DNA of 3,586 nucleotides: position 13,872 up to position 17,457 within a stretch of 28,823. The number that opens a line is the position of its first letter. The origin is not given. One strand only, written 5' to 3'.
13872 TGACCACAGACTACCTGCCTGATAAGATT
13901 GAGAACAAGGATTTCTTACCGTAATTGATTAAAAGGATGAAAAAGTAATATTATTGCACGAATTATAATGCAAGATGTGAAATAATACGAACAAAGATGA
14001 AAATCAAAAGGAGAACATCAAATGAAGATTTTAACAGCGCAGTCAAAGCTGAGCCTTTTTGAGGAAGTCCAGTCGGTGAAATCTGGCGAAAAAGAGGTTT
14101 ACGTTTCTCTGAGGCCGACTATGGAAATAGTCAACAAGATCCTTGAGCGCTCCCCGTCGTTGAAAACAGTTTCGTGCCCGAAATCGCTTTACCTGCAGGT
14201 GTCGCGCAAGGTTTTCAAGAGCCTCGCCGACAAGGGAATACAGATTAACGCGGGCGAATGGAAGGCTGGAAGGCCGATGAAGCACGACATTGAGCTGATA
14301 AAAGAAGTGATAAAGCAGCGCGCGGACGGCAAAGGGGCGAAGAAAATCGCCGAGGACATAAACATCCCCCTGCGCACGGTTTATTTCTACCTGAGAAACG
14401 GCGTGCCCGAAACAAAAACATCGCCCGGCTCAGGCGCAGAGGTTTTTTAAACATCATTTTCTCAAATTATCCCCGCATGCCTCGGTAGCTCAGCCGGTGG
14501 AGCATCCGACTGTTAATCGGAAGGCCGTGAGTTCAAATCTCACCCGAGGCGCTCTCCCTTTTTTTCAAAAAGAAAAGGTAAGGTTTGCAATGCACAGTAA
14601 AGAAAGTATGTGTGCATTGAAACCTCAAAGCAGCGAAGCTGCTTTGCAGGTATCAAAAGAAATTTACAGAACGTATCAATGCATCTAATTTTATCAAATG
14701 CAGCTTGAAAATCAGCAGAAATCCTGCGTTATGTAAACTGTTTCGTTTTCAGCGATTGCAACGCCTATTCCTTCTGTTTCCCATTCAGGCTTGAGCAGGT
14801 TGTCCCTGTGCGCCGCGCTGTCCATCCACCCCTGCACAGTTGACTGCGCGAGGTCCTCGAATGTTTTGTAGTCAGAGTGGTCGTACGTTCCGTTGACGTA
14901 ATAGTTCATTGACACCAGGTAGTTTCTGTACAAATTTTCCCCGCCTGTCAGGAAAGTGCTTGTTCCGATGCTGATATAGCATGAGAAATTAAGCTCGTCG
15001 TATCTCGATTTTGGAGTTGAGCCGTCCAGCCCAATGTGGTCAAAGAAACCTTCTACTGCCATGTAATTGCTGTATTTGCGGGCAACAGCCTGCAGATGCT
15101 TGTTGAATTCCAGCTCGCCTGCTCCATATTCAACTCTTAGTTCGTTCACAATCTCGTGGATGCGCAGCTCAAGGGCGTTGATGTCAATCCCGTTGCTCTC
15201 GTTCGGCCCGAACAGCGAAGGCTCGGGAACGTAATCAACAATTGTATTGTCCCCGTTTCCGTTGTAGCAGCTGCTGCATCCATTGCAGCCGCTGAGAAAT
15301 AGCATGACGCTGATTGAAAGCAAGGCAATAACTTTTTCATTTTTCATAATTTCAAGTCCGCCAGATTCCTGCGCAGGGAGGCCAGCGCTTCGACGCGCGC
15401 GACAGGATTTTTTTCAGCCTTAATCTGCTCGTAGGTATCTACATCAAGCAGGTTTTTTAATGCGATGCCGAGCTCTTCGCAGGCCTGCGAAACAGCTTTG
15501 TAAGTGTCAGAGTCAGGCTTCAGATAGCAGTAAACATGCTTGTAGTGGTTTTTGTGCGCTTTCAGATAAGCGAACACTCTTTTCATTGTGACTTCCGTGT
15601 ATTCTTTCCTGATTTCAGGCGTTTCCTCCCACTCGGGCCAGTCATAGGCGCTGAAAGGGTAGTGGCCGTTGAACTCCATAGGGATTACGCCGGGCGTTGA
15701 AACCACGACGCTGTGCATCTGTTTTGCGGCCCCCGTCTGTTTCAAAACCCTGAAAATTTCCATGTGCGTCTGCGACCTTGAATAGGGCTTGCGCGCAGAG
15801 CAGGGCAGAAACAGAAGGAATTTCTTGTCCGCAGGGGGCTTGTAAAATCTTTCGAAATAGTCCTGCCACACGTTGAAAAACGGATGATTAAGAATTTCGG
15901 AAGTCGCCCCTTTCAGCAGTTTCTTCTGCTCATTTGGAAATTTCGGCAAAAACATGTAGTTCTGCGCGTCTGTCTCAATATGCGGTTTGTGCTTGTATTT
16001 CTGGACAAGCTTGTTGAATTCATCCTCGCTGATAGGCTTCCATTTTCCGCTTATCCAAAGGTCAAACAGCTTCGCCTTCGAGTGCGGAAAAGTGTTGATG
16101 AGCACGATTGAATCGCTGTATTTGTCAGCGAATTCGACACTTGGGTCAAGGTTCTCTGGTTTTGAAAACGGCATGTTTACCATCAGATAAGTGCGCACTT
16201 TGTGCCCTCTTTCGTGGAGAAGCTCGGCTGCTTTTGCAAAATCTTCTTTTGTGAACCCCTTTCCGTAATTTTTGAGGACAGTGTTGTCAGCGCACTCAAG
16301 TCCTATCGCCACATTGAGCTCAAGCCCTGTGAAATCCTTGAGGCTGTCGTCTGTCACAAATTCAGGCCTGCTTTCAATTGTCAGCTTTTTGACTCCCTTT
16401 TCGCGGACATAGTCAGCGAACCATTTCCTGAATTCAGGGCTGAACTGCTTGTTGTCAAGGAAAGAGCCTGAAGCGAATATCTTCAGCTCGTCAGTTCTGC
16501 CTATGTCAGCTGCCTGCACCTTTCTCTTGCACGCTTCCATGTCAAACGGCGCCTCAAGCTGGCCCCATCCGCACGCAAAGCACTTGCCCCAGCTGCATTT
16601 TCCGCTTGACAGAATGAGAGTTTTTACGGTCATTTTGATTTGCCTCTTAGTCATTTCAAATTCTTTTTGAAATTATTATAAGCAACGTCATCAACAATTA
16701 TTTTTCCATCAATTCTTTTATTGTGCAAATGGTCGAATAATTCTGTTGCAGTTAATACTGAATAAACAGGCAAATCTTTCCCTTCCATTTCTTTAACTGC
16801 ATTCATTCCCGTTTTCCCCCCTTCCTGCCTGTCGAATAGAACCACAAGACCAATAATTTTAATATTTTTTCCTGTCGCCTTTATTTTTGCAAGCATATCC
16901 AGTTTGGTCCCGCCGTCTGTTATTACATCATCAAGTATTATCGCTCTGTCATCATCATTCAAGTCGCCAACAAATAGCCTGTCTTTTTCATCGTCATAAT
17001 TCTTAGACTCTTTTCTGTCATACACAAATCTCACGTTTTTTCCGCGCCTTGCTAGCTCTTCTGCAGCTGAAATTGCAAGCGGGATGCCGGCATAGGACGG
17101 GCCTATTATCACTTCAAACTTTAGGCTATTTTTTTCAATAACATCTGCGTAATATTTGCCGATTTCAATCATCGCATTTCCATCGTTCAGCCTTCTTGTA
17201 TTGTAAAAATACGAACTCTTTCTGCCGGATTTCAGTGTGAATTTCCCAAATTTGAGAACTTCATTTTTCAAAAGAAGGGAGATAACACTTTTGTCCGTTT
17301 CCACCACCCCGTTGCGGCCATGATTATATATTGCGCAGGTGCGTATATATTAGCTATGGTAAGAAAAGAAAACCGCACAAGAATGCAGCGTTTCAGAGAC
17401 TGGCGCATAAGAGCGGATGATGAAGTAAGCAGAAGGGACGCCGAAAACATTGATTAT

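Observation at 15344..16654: Single-chain RaSEA-ArcS fusion: candidate all-in-one archaeosine (G+) synthase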

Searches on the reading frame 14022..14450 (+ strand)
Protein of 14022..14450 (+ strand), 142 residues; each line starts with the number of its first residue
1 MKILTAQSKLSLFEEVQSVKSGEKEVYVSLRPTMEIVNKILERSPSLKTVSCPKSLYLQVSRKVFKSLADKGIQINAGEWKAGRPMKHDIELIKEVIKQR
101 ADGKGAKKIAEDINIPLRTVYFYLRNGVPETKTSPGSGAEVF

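Call 38: search_protein_families(library=pfam, proteins=[window:14022-14450:+], max_evalue=0.001)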
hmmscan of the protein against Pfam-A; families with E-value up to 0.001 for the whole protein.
window:14022-14450:+ (142 aa): 2 families
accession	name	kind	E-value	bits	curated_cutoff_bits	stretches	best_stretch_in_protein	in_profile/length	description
PF08004.16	DUF1699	-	1.8e-07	31.3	33.4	1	13-105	9-106/130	Protein of unknown function (DUF1699)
PF00196.25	GerE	-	0.00063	19.8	23.5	0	94-126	8-40/57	Bacterial regulatory proteins, luxR family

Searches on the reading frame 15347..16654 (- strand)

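Call 4: search_protein_families(library=pfam, proteins=[window:15347-16654:-], max_evalue=1)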
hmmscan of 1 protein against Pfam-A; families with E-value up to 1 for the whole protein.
window:15347-16654:- (436 aa): 3 families
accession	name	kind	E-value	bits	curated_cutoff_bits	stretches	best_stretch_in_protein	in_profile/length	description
PF17884.7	DUF5591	-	6e-19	68.8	26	1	263-397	4-126/150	Domain of unknown function (DUF5591)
PF04055.27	Radical_SAM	-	4.2e-09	37.2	29.5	1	38-175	29-165/166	Radical SAM superfamily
PF14359.12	DUF4406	-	0.06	14.2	22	1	136-193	17-73/91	Domain of unknown function (DUF4406)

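Call 5: search_protein_families(library=ncbifam, proteins=[window:15347-16654:-], max_evalue=1)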
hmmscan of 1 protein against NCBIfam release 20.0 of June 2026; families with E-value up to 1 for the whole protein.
window:15347-16654:- (436 aa): 16 families
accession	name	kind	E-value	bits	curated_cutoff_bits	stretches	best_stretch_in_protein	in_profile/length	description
TIGR01210.1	TIGR01210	equivalog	9.2e-28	97.4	212.15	1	10-188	15-210/313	archaeosine biosynthesis radical SAM protein RaSEA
NF040592.1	tRNA_mod_ArcS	equivalog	7.2e-22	77.7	440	1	228-394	246-403/575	archaeosine synthase subunit alpha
NF053620.1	ArchsnAlpArcSThp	equivalog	1.7e-19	69.6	600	1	238-384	203-342/515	archaeosine synthase subunit alpha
TIGR01211.1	ELP3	subfamily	2e-10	39.8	350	1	90-221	194-330/522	tRNA uridine(34) 5-carboxymethylaminomethyl modification radical SAM/GNAT enzyme Elp3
TIGR01212.1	TIGR01212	equivalog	1.2e-08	34.5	180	1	75-218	96-245/302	tRNA modification radical SAM protein MnmL/YtqA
NF004567.0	PRK05904.1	equivalog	5.3e-06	25.9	355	1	74-179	77-182/353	coproporphyrinogen III oxidase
TIGR04013.1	B12_SAM_MJ_1487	hypoth_equivalog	6.9e-06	25.1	251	1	94-178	246-332/382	TIGR04013 family B12-binding domain/radical SAM domain-containing protein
TIGR04479.1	bcpD_PhpK_rSAM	subfamily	0.0015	17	600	1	115-177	345-407/504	PhpK family radical SAM P-methyltransferase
TIGR03471.1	HpnJ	equivalog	0.0067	15.3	577.6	1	102-182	287-368/472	hopanoid biosynthesis associated radical SAM protein HpnJ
NF006060.0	PRK08207.1-3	equivalog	0.0067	15.2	653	1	66-174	218-329/477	coproporphyrinogen III oxidase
NF040546.1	rSAM_CUAEP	equivalog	0.023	13.4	500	1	118-165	280-327/468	CUAEP/CCAEP-tail radical SAM (seleno)protein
TIGR04014.1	B12_SAM_MJ_0865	equivalog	0.043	12.6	360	1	115-179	272-336/434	methyl-coenzyme M reductase glutamine C-methyltransferase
NF003087.0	PRK04013.1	equivalog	0.072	12.2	528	1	142-230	68-154/364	acetylornithine/acetyl-lysine aminotransferase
NF053742.1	LipS1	equivalog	0.073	12.7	230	1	93-193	87-188/268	LipS1 family lipoyl synthase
TIGR04072.2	rSAM_ladder_B12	equivalog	0.093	11.3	360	1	96-185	265-355/443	lipid biosynthesis B12-binding/radical SAM protein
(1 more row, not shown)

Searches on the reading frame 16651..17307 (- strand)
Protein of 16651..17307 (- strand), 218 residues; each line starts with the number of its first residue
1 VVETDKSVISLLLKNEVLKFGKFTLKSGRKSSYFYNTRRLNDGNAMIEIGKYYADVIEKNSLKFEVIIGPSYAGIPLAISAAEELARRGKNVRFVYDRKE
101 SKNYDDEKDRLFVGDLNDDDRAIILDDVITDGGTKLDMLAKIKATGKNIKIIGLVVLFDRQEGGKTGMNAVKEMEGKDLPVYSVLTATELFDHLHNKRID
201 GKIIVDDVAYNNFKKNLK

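Call 38: search_protein_families(library=pfam, proteins=[window:16651-17307:-], max_evalue=0.001)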
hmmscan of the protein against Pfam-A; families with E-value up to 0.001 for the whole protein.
window:16651-17307:- (218 aa): 1 family
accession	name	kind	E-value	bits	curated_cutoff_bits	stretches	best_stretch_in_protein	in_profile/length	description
PF00156.33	Pribosyltran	-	5.3e-10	39.3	26.3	1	43-166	9-132/158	Phosphoribosyl transferase domain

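Call 53: search_protein_families(library=ncbifam, proteins=[window:16654-17307:-], max_evalue=0.001)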
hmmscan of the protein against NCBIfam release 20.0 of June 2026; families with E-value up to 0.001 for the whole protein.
window:16654-17307:- (218 aa): 12 families
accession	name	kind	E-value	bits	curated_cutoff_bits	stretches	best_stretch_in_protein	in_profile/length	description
TIGR00336.1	pyrE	equivalog_domain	1.1e-36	126.2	106.8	1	11-189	2-172/173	orotate phosphoribosyltransferase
TIGR01367.1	pyrE_Therm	equivalog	3.6e-17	62.6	150.25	1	17-170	11-154/187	orotate phosphoribosyltransferase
NF010382.0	PRK13809.1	equivalog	1.1e-14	54.3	208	1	7-197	12-188/210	orotate phosphoribosyltransferase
NF004034.0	PRK05500.1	equivalog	1.1e-13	50.6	656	1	8-197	290-463/478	bifunctional orotidine-5'-phosphate decarboxylase/orotate phosphoribosyltransferase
NF002620.0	PRK02277.1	subfamily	2.6e-12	46.8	115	1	42-171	65-186/201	orotate phosphoribosyltransferase-like protein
NF001729.0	PRK00455.1-3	equivalog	1.6e-09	37.5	245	1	22-161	33-168/231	orotate phosphoribosyltransferase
NF009211.0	PRK12560.1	equivalog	2.3e-08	34.1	188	1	44-179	35-173/187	adenine phosphoribosyltransferase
NF040646.1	HPT_Archaea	equivalog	5e-08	32.7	200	1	103-165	98-158/184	hypoxanthine/guanine phosphoribosyltransferase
NF002635.0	PRK02304.1-4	subfamily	1.9e-07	30.8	146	1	107-165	103-159/188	adenine phosphoribosyltransferase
NF045507.1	transregGfcR_Halo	equivalog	9.9e-07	28.4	300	1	42-185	75-207/215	transcriptional regulator GfcR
NF006671.0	PRK09219.1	equivalog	9.6e-06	25.2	177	1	42-166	31-164/192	xanthine phosphoribosyltransferase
NF002095.0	PRK00934.1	equivalog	0.00052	19.3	296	1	35-147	132-233/287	ribose-phosphate diphosphokinase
